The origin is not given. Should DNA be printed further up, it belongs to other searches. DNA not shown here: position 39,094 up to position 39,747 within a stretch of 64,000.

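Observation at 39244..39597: Tandem-heptad protein encoded by 21-bp DNA repeats immediately downstream of recA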

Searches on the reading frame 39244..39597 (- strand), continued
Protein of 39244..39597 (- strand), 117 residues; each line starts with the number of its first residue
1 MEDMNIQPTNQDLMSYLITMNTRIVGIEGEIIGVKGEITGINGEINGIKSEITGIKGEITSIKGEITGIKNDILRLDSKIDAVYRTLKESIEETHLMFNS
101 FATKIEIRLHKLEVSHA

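Call 33: search_solved_structures(query=window:39244-39597:-, max_evalue=1, show_alignments=3)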
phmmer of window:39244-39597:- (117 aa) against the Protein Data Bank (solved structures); distinct sequences matched with E-value up to 1: 35.
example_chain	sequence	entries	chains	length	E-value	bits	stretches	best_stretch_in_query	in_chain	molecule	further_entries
8qox_B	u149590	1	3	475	1.1e-05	28.8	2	5-83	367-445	Conserved membrane protein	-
4lin_A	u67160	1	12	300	0.00017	24.9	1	18-67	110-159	Tail needle protein gp26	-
9e5c_0x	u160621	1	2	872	0.0003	24.2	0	12-81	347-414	Coiled-coil domain-containing protein 40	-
7o97_A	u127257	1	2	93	0.00043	23.6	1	48-92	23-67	hypothetical protein UY81_C0065G0003 from Candidatus Giovannonibacteria bacterium converte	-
9y6s_4T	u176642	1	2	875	0.0017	21.7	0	33-108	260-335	Coiled-coil domain-containing protein 40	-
8b45_B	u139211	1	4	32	0.008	19.6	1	43-71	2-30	CC-Tri-(UbUc)4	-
4dzl_A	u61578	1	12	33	0.012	19.1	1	43-71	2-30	COILED-COIL PEPTIDE CC-TRI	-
4c46_A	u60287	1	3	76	0.082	16.3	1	21-77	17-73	GENERAL CONTROL PROTEIN GCN4, GENERAL CONTROL PROTEIN GCN4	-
3zmf_A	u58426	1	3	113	0.1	16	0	37-83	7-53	GENERAL CONTROL PROTEIN GCN4, PUTATIVE INNER MEMBRANE PROTEIN, GENERAL CONTROL PROTEIN GCN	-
3r4a_A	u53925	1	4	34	0.12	15.8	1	43-71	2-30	coiled coil helix CC-tet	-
5u5b_A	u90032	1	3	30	0.12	15.8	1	44-70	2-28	Designed trimeric coiled coil peptide with two terpyridine side chains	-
1avy_A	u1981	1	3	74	0.13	15.7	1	39-76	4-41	FIBRITIN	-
4dzk_A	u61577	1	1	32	0.13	15.7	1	43-71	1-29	COILED-COIL PEPTIDE CC-TRI-N13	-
4dzn_A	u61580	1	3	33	0.13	15.7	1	43-71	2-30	COILED-COIL PEPTIDE CC-PIL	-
7qwc_B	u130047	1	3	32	0.14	15.6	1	43-71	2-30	CC-Type1-(UbUc)4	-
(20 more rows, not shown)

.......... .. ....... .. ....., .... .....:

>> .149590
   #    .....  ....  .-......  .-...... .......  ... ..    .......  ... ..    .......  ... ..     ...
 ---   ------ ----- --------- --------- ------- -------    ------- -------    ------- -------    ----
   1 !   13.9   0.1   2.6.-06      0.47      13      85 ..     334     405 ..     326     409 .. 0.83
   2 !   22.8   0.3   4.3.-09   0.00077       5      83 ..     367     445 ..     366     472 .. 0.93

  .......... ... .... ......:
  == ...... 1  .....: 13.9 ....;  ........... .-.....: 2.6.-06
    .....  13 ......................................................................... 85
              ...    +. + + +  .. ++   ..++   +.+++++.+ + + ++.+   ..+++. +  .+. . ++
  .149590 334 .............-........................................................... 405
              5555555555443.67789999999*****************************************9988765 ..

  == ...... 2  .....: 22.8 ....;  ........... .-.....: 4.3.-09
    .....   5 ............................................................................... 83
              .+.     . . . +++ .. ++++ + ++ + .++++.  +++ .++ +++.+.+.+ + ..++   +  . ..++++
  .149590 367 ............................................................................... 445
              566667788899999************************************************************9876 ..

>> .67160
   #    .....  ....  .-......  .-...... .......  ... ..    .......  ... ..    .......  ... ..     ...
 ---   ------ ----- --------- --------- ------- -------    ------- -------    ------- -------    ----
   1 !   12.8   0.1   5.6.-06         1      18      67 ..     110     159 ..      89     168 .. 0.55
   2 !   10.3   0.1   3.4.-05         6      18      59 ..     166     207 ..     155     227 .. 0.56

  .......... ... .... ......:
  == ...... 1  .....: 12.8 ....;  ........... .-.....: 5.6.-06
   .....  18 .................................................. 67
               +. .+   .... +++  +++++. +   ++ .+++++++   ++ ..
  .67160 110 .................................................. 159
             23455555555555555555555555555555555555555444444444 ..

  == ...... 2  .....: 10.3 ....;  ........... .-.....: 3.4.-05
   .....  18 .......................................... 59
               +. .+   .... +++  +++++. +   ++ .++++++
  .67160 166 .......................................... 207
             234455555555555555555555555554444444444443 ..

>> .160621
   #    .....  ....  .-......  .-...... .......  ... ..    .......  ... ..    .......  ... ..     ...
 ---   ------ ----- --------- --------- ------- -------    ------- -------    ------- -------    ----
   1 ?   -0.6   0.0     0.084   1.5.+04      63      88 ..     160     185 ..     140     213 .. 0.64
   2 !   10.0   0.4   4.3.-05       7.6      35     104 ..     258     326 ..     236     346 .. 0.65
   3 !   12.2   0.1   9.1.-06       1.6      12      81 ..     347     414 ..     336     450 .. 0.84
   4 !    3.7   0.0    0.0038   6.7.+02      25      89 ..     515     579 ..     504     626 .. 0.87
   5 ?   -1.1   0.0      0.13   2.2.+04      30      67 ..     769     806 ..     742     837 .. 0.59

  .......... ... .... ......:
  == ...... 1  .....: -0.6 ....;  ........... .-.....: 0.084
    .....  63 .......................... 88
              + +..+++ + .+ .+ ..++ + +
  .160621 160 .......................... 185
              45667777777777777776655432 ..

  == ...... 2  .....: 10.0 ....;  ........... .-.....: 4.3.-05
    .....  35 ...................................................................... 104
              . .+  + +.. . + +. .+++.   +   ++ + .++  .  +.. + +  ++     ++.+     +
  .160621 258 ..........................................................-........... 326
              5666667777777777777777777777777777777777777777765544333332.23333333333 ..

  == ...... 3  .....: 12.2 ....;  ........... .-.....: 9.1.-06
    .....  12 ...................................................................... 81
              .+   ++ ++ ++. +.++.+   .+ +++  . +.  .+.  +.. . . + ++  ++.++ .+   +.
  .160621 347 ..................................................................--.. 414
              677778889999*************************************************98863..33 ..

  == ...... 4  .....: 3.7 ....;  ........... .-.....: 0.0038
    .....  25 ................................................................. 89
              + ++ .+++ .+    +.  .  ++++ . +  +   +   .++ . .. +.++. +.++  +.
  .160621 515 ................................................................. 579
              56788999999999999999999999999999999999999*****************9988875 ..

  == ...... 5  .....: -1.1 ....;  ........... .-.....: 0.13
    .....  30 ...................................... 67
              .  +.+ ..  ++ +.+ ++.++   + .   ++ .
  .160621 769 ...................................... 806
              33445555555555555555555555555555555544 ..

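Call 35: search_solved_structures(query=window:39244-39597:-, max_evalue=0.02, show_alignments=5)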
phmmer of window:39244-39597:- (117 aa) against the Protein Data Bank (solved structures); distinct sequences matched with E-value up to 0.02: 7.
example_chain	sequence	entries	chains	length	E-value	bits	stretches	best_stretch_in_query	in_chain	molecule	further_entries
8qox_B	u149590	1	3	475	1.1e-05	28.8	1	5-83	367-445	Conserved membrane protein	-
4lin_A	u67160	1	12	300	0.00017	24.9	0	18-67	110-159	Tail needle protein gp26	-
9e5c_0x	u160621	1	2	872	0.0003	24.2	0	12-81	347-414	Coiled-coil domain-containing protein 40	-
7o97_A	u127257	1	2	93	0.00043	23.6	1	48-92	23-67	hypothetical protein UY81_C0065G0003 from Candidatus Giovannonibacteria bacterium converte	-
9y6s_4T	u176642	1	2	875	0.0017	21.7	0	33-108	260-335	Coiled-coil domain-containing protein 40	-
8b45_B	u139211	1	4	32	0.008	19.6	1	43-71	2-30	CC-Tri-(UbUc)4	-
4dzl_A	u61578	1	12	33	0.012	19.1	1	43-71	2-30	COILED-COIL PEPTIDE CC-TRI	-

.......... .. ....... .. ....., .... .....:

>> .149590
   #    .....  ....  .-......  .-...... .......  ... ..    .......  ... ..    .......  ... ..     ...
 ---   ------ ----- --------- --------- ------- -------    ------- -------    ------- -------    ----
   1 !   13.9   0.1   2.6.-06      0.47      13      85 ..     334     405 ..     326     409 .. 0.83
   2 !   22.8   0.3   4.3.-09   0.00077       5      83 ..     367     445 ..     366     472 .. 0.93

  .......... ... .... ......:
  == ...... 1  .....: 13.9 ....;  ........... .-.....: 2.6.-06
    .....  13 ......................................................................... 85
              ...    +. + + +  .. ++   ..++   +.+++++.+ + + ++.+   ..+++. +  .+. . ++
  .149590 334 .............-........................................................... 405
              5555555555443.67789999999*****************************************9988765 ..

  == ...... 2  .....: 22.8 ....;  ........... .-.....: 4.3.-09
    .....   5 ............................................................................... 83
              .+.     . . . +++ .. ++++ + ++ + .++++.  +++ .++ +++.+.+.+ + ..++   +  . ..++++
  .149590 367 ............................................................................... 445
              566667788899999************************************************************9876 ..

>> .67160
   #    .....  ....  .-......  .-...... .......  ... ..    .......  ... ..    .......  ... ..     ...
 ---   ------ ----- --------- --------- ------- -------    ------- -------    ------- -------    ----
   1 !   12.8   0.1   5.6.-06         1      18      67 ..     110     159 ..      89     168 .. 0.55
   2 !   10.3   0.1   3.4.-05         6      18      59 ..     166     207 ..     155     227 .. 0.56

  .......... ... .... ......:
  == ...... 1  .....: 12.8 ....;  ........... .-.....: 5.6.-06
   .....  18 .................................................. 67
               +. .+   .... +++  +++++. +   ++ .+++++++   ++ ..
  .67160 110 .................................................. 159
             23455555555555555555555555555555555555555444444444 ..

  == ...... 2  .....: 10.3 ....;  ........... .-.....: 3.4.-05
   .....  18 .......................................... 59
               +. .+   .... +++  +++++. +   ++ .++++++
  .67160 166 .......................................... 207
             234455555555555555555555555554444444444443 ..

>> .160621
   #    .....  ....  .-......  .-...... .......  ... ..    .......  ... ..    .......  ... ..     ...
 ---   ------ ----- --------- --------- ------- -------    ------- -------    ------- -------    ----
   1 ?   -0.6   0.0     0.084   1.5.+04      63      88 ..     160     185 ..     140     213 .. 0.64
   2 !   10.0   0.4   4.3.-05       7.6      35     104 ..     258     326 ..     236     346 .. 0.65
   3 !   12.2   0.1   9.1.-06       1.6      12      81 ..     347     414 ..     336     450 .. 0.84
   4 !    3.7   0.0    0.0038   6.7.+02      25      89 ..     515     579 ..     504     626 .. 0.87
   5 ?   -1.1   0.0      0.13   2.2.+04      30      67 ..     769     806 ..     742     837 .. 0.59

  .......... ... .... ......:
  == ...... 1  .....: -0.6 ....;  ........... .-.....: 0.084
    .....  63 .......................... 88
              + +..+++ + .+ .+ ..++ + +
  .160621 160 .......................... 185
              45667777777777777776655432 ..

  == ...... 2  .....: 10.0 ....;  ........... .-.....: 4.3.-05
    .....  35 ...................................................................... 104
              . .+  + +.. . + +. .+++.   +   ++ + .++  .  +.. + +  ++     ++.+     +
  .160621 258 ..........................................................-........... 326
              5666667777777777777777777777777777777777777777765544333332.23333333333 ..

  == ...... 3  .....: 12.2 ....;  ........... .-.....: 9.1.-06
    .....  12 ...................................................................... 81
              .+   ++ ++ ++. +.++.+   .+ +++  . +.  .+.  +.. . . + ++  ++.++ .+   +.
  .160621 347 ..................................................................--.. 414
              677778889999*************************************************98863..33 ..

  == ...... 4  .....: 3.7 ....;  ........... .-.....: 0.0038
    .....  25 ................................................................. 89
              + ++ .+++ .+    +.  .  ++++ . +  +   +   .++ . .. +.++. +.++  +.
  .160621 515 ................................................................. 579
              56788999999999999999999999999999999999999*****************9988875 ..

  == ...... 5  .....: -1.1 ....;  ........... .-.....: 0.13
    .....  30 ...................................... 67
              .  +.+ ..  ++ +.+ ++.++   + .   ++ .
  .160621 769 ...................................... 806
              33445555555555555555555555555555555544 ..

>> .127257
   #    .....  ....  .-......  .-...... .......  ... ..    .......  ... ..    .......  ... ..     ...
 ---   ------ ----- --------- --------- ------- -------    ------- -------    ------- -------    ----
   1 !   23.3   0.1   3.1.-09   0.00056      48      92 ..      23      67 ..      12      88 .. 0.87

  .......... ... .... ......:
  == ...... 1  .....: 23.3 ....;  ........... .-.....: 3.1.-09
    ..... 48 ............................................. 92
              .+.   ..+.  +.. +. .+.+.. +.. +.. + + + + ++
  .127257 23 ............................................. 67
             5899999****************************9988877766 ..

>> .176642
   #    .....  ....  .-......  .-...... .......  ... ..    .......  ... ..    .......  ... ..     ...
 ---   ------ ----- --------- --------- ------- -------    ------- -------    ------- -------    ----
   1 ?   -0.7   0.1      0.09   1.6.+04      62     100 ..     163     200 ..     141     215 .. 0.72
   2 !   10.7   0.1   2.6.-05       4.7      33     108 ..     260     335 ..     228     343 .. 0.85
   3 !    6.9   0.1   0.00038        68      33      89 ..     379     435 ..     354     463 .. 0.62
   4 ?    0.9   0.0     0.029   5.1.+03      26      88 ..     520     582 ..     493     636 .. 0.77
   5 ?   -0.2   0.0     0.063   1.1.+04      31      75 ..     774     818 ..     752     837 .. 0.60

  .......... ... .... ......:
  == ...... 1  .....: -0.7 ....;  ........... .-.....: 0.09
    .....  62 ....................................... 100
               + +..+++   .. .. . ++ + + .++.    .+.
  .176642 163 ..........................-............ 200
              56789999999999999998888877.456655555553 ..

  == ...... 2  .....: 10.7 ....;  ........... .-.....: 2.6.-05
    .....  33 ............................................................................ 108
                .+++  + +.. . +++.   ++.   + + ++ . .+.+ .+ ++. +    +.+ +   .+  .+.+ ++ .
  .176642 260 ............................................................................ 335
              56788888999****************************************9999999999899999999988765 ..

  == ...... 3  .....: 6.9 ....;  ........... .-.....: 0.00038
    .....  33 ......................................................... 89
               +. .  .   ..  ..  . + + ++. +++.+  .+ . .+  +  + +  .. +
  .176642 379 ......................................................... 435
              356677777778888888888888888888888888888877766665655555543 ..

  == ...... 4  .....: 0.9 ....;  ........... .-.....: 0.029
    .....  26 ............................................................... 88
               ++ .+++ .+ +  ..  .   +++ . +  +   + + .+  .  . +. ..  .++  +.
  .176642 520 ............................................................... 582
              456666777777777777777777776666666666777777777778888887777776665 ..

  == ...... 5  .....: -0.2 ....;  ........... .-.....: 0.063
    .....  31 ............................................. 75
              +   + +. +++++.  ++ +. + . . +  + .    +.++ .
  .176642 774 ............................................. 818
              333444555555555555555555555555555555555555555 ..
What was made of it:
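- On Parallel trimeric coiled coil (GCN4-pII / CC-Tri rule): The best designed-peptide match is CC-Tri (calls 33, 35).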

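Call 38: find_related_loci(query=A2, collection=metagenome_contigs, flank=3000)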
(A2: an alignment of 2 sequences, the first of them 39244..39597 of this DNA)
Query A2 (117 aa) in metagenome_contigs; peptide patterns used: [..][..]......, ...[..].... (x = any residue, [..] = any of these).
600 stretches matched a pattern (row limit reached: there are more); 15 encode a relative of the query (tblastn E <= 1e-3); 15 distinct loci.
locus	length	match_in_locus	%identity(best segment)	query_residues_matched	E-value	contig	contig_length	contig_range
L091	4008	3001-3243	52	37-113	2e-19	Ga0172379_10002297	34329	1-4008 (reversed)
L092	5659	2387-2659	45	24-114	3e-16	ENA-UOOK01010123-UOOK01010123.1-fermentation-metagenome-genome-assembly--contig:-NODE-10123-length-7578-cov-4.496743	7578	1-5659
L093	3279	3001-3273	45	24-114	3e-16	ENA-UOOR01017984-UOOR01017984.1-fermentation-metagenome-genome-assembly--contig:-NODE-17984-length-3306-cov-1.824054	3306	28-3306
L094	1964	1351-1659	39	15-114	3e-15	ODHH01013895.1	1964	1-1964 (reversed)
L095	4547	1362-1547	45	12-90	2e-11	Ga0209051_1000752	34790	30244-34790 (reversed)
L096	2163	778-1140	32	21-117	4e-11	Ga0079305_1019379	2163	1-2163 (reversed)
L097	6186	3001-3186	41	12-90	1e-11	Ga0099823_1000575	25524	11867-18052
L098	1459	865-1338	33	5-110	1e-10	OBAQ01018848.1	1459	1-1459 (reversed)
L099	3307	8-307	41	5-110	1e-10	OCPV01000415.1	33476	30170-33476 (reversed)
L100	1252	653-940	33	7-117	3e-10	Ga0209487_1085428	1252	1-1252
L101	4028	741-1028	40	20-93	2e-9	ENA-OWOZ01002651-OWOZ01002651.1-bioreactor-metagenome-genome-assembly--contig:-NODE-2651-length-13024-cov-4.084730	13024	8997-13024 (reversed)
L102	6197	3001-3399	40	20-112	3e-9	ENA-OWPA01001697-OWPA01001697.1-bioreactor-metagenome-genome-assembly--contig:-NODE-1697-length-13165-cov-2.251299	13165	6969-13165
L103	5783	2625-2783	30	20-72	9e-7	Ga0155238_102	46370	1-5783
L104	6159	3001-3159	30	20-72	9e-7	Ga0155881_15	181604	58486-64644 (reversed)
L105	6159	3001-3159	30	20-72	9e-7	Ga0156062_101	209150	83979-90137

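Call 44: find_related_loci(query=A2, collection=viral_contigs, flank=4000)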
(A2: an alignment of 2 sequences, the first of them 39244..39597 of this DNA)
Query A2 (117 aa) in viral_contigs; peptide patterns used: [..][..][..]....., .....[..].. (x = any residue, [..] = any of these).
104 stretches matched a pattern, but none encodes a relative of the query by tblastn (E <= 1e-3).
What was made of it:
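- On Phage XhlA/holin-like or tail-needle proteins: No relative was confirmed in viral contigs (call 44).
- Closest known: Trimeric coiled-coil rods: phage P22-type tail needle gp26. Different: There is no phage context here, and no relative was confirmed in viral contigs (call 44).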

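Call 51: find_homologous_proteins(query=A4, max_evalue=0.001)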
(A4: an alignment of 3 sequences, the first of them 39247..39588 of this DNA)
Query A4 (3 sequences) (114 aa, profile of the alignment): 111 proteins with E <= 0.001 among 2438 candidates.
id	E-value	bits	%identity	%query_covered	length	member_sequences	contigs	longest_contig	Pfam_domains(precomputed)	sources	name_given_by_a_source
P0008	4.2e-47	177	39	79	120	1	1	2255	-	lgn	-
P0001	2.6e-40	155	100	100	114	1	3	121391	-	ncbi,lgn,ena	-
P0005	4.2e-26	109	43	82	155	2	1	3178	PF25994.1,PF04513.18,PF07889.18,PF24161.2,PF10473.15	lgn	-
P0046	1.8e-21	94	33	89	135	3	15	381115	PF25994.1,PF23249.2,PF00038.27,PF24161.2,PF18035.7,PF10473.15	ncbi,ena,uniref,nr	ncbi:hypothetical protein [Diplocloster modestus]|uniref:hypothetical protein n=1 Tax=Diplocloster m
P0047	7.9e-21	92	43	69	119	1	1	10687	PF20878.3,PF04513.18,PF28256.1,PF27605.1,PF00038.27,PF07889.18,PF24161.2,PF24319.3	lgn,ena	-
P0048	2.3e-20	91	37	80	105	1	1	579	PF20878.3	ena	-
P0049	2.6e-20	90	42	87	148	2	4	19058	PF25994.1,PF04513.18,PF23649.2,PF07889.18,PF24161.2,PF10473.15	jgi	jgi:archaellum component FlaC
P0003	4.5e-20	90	45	75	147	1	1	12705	PF25994.1,PF04513.18,PF23649.2,PF07889.18,PF24161.2,PF10473.15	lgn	-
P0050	3.2e-19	87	40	67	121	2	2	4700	PF25994.1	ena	-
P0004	3.7e-18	83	45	80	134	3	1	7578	PF25994.1,PF24161.2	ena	-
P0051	3.8e-16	77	44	69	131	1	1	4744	-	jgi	jgi:predicted nucleic acid-binding Zn-ribbon protein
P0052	1.0e-15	76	46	64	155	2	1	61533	-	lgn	-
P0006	1.1e-15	76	54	55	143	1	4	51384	PF06009.20,PF25994.1,PF05531.18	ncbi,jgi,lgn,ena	jgi:chromosome segregation ATPase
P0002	2.6e-15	74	50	67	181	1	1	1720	PF10805.15,PF07889.18,PF08651.16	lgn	-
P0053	4.7e-15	73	38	49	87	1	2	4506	-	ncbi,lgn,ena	-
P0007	3.0e-13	68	61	50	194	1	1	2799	-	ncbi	-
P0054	3.2e-13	68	24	100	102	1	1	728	-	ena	-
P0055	5.5e-13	67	47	52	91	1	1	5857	-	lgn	-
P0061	2.5e-11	61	37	39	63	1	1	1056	-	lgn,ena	-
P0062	3.7e-11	61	36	38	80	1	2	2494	-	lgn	-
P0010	4.9e-11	61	57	54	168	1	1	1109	PF05377.18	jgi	jgi:predicted nucleic acid-binding Zn-ribbon protein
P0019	8.6e-11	60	69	14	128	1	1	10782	-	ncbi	-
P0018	1.5e-10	59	44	61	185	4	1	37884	PF04513.18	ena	-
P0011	1.8e-9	56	40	85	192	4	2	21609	PF25994.1,PF04513.18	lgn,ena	-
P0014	1.2e-8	53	54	55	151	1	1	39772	-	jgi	jgi:chromosome segregation ATPase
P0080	6.7e-8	50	38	39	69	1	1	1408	-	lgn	-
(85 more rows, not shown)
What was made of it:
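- The profile search found P0053, P0054, P0055, P0061, P0062 and P0080 (call 51).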
